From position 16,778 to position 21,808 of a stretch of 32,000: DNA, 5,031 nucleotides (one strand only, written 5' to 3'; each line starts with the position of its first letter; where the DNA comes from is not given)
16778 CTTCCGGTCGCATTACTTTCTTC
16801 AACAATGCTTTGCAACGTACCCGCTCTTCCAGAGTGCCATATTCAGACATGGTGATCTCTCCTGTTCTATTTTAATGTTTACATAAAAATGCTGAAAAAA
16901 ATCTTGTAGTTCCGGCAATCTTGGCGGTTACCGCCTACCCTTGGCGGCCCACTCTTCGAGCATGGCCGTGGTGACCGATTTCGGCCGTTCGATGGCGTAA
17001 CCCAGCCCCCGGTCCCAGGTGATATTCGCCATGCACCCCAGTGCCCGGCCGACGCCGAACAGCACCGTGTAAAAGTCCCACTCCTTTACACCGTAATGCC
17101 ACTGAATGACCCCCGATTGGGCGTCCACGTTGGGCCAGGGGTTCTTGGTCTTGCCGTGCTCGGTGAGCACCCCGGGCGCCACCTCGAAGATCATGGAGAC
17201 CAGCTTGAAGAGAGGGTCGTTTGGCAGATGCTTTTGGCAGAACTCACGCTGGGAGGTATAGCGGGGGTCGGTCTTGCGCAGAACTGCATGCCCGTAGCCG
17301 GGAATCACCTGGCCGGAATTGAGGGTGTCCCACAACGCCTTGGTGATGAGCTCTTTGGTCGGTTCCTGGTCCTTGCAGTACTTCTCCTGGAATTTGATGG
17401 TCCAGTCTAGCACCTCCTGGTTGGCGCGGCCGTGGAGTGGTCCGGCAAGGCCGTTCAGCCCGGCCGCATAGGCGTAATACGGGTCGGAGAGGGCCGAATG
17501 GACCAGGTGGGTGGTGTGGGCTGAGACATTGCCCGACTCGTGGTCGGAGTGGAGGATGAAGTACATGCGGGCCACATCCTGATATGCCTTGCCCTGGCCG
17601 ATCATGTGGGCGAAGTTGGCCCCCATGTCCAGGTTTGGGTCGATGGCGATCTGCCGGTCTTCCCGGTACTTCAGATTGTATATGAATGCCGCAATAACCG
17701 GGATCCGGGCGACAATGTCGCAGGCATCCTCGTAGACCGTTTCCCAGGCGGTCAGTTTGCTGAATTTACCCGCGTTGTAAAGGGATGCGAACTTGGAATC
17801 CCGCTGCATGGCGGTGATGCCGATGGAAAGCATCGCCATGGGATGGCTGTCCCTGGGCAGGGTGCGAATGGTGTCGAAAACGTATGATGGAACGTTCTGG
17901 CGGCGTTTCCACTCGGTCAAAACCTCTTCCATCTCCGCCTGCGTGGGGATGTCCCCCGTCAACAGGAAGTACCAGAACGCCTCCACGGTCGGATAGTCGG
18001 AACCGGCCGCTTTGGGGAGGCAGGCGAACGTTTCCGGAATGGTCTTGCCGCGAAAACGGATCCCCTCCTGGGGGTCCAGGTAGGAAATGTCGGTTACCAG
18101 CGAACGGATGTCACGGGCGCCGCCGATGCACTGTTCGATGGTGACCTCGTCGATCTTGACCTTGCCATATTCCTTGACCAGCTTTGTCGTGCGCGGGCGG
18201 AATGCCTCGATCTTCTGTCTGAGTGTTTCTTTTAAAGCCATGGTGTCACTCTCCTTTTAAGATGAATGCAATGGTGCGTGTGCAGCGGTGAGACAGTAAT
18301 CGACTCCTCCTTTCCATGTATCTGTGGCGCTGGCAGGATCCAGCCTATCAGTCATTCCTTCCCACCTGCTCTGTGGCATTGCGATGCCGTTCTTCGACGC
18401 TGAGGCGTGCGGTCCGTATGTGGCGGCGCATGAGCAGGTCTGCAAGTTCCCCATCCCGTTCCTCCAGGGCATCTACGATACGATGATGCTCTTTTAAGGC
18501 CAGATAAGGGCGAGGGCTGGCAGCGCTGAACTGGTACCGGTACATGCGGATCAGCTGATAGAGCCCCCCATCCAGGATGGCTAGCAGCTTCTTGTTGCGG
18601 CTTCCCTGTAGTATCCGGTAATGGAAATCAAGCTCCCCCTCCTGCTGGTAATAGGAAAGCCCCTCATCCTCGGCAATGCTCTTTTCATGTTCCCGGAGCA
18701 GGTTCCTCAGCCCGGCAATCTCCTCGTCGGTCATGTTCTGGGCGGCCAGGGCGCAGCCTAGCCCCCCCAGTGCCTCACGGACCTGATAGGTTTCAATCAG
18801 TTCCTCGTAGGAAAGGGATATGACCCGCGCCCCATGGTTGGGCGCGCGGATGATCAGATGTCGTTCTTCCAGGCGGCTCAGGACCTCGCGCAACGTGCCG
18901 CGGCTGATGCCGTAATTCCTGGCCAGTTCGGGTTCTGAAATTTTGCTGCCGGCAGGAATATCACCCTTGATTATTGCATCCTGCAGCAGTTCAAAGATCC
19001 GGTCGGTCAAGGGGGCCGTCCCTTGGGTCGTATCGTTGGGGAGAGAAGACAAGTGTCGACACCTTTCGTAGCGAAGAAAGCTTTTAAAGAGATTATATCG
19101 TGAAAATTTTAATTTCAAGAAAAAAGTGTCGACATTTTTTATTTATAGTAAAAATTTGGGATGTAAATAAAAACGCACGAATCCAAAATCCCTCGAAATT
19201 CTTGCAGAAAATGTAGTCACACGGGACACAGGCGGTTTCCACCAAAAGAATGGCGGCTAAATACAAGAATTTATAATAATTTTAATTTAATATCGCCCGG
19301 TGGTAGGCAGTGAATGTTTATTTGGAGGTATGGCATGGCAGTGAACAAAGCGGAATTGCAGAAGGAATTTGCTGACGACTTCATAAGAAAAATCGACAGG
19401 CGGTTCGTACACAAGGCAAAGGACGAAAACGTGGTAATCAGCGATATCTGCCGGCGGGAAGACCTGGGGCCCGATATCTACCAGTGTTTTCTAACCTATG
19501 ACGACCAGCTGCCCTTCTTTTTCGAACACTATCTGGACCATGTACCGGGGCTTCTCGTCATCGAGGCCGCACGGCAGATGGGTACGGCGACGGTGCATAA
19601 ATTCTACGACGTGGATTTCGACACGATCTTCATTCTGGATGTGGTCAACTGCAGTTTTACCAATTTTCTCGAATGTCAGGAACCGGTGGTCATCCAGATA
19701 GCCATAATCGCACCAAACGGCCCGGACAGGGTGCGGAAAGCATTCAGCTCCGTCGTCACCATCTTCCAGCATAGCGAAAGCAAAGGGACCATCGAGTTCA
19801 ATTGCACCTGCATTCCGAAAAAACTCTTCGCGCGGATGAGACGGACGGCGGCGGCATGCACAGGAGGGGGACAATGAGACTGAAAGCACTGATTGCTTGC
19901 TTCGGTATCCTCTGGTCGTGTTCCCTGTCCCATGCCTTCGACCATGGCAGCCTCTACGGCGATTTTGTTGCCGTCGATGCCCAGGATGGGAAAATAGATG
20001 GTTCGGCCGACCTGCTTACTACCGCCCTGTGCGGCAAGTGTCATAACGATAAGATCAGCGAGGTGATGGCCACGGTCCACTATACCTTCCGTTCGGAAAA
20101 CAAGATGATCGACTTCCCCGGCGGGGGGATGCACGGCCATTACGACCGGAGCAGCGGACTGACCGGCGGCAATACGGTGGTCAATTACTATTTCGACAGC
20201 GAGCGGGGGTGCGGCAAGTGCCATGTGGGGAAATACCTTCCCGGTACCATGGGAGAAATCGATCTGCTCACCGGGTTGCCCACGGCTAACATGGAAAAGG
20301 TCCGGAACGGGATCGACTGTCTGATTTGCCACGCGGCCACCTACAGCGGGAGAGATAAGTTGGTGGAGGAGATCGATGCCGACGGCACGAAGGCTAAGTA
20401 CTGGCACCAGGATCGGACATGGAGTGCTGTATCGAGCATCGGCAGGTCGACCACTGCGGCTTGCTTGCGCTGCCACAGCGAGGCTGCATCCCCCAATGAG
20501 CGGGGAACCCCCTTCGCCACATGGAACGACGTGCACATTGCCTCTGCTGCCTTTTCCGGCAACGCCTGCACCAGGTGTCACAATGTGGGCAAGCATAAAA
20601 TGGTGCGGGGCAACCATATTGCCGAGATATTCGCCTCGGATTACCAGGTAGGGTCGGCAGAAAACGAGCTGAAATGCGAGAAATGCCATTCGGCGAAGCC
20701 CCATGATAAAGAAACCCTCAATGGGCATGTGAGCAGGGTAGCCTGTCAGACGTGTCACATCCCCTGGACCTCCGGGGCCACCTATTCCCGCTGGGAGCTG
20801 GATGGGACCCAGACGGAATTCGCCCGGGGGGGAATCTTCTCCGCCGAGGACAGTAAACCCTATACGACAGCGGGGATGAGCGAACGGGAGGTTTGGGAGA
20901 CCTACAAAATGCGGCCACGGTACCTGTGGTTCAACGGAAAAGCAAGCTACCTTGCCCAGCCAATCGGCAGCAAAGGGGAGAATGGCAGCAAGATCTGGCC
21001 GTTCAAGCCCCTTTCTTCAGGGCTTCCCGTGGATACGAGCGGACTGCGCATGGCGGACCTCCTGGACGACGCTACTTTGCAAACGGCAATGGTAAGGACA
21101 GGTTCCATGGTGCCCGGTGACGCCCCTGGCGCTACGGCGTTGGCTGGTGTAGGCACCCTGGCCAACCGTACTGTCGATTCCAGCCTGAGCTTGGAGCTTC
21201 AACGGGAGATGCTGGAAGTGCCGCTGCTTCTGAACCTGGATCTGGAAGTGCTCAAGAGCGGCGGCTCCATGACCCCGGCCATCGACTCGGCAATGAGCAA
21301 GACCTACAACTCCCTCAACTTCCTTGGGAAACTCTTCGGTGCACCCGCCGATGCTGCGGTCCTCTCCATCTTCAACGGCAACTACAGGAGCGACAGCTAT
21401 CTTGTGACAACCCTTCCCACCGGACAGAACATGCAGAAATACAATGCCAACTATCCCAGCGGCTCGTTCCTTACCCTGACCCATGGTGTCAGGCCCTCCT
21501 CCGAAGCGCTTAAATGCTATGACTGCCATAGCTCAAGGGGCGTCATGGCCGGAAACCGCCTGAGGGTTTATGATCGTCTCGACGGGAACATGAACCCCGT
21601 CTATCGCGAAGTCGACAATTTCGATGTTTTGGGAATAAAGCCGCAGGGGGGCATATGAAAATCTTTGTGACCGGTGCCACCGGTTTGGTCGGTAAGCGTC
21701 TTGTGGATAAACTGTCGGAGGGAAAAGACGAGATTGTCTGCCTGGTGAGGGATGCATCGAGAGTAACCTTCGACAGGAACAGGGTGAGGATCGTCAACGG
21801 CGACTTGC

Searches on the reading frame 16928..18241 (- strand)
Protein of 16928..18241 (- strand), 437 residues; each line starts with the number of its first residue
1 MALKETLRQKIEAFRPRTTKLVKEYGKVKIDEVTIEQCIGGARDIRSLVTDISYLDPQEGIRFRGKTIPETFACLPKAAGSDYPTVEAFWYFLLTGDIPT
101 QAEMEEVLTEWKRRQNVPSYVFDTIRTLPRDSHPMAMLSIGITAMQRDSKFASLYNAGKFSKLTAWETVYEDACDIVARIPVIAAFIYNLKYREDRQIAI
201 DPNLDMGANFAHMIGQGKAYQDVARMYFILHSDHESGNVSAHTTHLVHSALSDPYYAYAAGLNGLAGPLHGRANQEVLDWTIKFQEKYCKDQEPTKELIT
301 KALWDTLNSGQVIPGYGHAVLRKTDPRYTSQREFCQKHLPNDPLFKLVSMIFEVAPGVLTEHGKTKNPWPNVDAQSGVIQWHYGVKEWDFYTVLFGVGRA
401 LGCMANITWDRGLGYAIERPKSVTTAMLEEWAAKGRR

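Call 48: search_protein_families(library=pfam, proteins=[window:16928-18241:-], max_evalue=0.001)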
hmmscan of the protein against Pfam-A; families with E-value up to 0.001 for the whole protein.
window:16928-18241:- (437 aa): 1 family
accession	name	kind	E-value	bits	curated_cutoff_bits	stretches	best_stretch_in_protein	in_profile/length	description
PF00285.26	Citrate_synt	-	1.4e-93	314.3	27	1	41-421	1-357/357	Citrate synthase, C-terminal domain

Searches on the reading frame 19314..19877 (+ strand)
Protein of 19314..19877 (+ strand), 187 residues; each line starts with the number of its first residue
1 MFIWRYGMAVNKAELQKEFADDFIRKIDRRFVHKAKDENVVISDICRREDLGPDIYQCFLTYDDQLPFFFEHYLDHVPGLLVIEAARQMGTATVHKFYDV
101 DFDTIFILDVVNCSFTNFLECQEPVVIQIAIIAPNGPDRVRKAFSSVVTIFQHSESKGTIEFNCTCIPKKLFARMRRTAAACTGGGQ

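Call 48: search_protein_families(library=pfam, proteins=[window:19314-19877:+], max_evalue=0.001)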
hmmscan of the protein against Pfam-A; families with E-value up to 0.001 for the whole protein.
window:19314-19877:+ (187 aa): 1 family
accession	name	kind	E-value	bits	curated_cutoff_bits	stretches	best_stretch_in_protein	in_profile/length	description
PF03756.19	AfsA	-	2.7e-47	160.6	24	1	31-166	1-133/133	A-factor biosynthesis hotdog domain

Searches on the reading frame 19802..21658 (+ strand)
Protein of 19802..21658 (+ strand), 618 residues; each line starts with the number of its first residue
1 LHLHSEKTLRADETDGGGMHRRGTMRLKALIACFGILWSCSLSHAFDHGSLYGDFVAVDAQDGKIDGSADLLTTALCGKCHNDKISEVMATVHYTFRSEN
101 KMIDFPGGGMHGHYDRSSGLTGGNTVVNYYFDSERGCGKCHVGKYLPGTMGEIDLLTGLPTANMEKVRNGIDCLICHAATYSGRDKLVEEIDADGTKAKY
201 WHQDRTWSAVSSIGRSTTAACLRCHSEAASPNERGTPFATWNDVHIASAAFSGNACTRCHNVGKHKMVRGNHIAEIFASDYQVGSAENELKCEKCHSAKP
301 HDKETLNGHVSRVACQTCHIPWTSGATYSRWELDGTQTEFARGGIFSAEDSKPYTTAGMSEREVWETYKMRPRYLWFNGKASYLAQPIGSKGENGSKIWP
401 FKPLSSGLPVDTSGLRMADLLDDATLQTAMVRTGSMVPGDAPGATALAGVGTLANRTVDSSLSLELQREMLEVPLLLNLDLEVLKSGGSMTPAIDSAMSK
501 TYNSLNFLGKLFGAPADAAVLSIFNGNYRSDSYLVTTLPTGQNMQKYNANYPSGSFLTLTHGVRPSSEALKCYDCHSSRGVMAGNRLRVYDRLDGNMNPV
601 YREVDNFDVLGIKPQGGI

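Call 48: search_protein_families(library=pfam, proteins=[window:19802-21658:+], max_evalue=0.001)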
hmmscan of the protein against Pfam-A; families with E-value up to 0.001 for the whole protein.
window:19802-21658:+ (618 aa): 5 families
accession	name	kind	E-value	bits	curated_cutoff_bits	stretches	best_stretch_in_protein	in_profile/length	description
PF14522.11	Cytochrome_C7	-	4.8e-11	42.7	24.8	0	245-319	8-66/67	Cytochrome c7 and related cytochrome c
PF11783.13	Cytochrome_cB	-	7.4e-10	39.4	22.1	0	554-578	148-172/173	Cytochrome c bacterial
PF22113.1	Mtrc-MtrF_II-IV_dom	-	7.5e-10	39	30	1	167-272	78-175/176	Outer membrane cytochrome MtrC/MtrF-like, domains II/IV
PF14537.11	Cytochrom_c3_2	-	8.6e-08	33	25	0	287-322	4-36/79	Cytochrome c3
PF09699.15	Paired_CXXCH_1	-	0.00021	21.4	20.6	0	167-189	4-25/41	Doubled CXXCH motif (Paired_CXXCH_1)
